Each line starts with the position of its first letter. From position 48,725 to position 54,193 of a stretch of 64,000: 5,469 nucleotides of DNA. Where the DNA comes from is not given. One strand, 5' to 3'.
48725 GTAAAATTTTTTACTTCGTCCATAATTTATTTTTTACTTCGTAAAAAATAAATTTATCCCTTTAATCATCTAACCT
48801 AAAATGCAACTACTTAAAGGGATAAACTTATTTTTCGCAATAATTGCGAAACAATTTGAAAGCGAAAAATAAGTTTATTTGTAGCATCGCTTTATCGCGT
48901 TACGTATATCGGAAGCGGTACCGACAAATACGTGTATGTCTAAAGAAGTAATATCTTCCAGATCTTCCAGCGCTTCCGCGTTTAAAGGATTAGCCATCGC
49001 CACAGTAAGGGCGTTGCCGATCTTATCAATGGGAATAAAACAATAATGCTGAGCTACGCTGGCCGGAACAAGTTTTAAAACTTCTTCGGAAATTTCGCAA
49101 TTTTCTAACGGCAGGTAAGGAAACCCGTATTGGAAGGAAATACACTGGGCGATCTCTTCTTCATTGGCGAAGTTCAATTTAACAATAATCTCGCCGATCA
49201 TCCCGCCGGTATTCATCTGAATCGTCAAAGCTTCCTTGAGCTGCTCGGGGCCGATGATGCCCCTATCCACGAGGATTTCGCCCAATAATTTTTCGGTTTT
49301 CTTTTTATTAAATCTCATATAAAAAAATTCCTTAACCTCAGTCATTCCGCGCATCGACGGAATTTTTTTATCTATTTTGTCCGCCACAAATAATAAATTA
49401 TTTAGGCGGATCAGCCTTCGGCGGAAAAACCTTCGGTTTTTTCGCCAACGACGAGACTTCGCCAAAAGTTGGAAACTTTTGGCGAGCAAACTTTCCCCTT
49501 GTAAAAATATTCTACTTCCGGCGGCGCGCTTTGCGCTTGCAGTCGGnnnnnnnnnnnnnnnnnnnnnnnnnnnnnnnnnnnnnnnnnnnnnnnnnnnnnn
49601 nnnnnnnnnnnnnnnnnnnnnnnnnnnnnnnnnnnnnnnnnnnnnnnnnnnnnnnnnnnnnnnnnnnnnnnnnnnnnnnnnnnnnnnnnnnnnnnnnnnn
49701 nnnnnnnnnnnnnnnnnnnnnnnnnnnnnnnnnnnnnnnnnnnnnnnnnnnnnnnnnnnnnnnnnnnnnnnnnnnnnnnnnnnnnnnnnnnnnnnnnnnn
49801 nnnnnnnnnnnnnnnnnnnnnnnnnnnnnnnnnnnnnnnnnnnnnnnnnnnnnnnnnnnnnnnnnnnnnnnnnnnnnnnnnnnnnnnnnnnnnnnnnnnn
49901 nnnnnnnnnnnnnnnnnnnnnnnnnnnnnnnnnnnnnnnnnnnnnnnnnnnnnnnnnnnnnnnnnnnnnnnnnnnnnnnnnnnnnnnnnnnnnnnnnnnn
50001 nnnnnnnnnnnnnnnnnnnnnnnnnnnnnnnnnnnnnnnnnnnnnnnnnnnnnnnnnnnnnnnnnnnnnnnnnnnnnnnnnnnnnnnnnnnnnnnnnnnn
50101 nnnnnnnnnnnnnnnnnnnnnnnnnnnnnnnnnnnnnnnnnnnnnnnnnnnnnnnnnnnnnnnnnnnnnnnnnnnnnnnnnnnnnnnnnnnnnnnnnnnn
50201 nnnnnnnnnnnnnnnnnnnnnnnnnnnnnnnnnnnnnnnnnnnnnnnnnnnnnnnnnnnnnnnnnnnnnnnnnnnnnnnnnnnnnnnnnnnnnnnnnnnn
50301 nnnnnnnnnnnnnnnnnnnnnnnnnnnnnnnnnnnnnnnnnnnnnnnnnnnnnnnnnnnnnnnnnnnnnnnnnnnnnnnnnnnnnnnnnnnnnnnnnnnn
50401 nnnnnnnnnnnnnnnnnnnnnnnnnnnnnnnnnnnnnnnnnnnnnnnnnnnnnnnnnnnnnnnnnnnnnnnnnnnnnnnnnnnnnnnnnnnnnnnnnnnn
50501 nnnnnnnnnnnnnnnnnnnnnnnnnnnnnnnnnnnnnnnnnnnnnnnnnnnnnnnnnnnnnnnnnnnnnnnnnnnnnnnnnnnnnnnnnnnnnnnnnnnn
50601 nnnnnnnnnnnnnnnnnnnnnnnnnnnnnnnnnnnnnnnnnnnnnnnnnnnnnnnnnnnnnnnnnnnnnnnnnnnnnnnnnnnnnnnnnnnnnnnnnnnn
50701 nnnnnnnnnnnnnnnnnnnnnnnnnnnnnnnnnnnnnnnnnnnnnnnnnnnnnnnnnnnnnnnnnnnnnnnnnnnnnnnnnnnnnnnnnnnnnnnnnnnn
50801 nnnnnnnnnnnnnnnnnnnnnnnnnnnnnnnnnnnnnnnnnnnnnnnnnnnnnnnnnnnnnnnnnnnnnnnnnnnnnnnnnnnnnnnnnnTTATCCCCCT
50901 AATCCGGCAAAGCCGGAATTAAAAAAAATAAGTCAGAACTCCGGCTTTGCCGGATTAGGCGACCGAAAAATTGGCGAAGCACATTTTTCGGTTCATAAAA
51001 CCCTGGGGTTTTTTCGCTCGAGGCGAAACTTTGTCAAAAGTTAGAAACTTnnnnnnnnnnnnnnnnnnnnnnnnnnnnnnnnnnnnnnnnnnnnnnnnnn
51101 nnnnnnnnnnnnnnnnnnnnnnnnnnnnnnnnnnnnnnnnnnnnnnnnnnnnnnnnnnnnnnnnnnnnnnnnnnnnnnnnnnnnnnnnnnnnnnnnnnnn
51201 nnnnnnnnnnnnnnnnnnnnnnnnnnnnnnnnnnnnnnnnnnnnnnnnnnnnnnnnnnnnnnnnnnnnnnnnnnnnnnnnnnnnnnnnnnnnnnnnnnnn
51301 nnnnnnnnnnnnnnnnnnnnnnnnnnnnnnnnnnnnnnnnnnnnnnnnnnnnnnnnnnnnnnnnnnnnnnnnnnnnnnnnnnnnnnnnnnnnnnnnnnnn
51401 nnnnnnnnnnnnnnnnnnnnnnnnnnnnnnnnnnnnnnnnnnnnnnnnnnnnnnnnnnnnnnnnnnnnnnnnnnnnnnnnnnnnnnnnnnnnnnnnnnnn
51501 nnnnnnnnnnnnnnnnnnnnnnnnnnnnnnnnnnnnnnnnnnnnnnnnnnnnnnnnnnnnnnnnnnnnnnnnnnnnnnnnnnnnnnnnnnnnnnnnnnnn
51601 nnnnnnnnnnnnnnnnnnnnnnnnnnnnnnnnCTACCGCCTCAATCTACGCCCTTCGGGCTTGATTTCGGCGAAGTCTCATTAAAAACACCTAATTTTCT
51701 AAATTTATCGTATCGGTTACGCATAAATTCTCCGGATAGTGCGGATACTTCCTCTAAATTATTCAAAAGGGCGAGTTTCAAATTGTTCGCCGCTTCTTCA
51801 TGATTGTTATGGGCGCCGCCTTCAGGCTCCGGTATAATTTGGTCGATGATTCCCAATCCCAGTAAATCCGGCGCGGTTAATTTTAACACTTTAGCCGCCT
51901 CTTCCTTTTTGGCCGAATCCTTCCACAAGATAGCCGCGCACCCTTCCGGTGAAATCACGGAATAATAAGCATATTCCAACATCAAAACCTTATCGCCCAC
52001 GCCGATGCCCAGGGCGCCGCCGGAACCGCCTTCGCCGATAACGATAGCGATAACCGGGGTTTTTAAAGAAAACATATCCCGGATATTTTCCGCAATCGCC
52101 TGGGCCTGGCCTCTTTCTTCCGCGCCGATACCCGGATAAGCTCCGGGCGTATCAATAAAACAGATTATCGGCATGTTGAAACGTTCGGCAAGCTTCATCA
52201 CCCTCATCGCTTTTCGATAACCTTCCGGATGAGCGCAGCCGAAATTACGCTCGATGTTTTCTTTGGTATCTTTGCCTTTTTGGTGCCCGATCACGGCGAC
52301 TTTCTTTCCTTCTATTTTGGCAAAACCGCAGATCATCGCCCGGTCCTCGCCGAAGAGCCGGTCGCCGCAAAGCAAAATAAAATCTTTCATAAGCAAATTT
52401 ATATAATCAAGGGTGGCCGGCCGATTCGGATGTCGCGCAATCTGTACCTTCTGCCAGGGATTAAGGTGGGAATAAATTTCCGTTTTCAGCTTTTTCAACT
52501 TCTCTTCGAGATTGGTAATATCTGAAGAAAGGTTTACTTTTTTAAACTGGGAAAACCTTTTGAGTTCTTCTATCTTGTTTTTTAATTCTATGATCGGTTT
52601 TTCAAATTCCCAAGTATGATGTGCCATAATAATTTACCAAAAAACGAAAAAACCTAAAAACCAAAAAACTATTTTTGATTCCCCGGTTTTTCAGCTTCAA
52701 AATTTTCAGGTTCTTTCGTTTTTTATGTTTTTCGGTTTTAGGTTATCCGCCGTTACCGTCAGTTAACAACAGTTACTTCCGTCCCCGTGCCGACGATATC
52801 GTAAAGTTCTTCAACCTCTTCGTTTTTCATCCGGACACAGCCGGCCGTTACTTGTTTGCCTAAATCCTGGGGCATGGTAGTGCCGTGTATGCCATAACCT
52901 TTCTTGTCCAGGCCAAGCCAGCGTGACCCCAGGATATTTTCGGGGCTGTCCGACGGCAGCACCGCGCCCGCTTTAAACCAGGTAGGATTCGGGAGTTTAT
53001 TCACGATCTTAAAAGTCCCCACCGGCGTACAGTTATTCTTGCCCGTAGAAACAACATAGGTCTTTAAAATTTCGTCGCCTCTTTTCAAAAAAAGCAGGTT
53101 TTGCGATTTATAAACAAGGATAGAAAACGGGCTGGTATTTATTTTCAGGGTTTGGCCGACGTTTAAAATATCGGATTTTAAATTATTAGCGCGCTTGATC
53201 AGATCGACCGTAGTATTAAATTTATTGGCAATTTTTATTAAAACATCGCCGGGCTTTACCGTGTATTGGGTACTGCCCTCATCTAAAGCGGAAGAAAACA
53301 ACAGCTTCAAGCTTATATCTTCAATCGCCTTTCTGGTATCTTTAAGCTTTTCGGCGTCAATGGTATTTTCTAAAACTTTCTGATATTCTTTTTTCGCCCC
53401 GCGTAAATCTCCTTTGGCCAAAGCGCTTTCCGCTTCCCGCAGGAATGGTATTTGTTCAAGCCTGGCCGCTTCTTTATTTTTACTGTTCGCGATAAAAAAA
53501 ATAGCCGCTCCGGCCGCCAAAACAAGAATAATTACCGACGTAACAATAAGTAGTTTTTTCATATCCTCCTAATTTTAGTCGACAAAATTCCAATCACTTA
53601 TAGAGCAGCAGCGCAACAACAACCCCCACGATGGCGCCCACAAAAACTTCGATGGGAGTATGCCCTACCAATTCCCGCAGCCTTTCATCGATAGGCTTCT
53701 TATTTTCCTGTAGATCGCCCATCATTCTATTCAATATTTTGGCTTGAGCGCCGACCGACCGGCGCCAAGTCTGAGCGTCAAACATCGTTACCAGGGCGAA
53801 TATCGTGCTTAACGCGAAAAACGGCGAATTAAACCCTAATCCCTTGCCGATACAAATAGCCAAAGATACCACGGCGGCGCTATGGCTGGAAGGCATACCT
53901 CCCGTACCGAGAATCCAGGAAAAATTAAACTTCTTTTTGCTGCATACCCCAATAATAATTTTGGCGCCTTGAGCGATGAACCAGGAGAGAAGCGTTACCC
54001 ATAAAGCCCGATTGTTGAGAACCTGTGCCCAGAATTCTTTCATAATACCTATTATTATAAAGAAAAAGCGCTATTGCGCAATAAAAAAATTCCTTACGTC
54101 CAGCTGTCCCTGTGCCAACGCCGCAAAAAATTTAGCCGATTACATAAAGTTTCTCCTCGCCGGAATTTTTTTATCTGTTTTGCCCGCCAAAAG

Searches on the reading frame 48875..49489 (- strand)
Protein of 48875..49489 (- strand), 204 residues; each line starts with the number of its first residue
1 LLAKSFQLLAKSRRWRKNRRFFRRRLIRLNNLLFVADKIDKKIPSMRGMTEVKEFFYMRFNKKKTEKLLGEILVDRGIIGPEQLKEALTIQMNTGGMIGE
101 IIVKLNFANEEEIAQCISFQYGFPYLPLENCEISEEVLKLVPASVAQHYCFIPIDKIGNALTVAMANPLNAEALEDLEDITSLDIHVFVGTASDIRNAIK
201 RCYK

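Call 101: search_protein_families(library=pfam, proteins=[window:48875-49489:-], max_evalue=0.00001)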
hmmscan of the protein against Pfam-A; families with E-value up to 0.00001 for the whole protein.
window:48875-49489:- (204 aa): 1 family
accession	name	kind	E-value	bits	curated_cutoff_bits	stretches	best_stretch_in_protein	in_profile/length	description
PF05157.20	MshEN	-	8.8e-22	77.3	23.1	1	121-203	1-84/90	MshEN domain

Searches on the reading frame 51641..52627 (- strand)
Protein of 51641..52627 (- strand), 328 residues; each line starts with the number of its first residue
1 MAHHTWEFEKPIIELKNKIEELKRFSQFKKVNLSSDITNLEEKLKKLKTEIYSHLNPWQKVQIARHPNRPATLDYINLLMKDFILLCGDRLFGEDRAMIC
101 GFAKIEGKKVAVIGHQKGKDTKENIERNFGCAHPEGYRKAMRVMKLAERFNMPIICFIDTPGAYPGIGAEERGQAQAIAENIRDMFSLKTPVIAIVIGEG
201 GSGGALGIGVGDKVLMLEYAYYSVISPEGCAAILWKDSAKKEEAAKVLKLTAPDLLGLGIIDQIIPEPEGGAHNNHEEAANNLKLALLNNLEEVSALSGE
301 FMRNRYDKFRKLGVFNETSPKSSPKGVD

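Call 102: search_protein_families(library=pfam, proteins=[window:51641-52627:-], max_evalue=0.00001)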
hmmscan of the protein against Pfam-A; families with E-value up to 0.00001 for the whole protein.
window:51641-52627:- (328 aa): 2 families
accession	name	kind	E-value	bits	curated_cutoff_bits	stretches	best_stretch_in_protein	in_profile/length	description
PF03255.19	ACCA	-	1.7e-148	494.3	23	1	6-313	2-310/310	Acetyl co-enzyme A carboxylase carboxyltransferase-like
PF01039.27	Carboxyl_trans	-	3e-21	76.1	22.3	1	97-246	283-428/493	Carboxyl transferase domain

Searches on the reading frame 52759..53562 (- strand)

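Call 102: search_protein_families(library=pfam, proteins=[window:52759-53562:-], max_evalue=0.00001)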
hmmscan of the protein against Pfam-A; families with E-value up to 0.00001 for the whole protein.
window:52759-53562:- (267 aa): 2 families
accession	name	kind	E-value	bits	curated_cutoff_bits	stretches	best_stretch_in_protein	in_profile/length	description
PF03734.19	YkuD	-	7.5e-25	88.6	23.4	1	147-265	3-146/146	L,D-transpeptidase catalytic domain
PF01476.26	LysM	-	4.7e-16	58.9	20.9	1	100-141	1-42/43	LysM domain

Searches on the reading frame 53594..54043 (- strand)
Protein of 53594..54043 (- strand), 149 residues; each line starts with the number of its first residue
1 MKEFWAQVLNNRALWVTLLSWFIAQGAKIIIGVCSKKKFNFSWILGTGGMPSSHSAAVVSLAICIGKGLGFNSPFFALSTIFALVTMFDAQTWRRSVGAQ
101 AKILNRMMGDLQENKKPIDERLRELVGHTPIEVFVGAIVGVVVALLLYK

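Call 102: search_protein_families(library=pfam, proteins=[window:53594-54043:-], max_evalue=0.00001)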
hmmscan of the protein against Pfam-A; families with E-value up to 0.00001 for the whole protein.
window:53594-54043:- (149 aa): 1 family
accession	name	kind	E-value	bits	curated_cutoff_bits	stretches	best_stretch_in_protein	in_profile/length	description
PF02681.20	DUF212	-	3.9e-46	156.8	26.5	1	10-143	2-126/126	Divergent PAP2 family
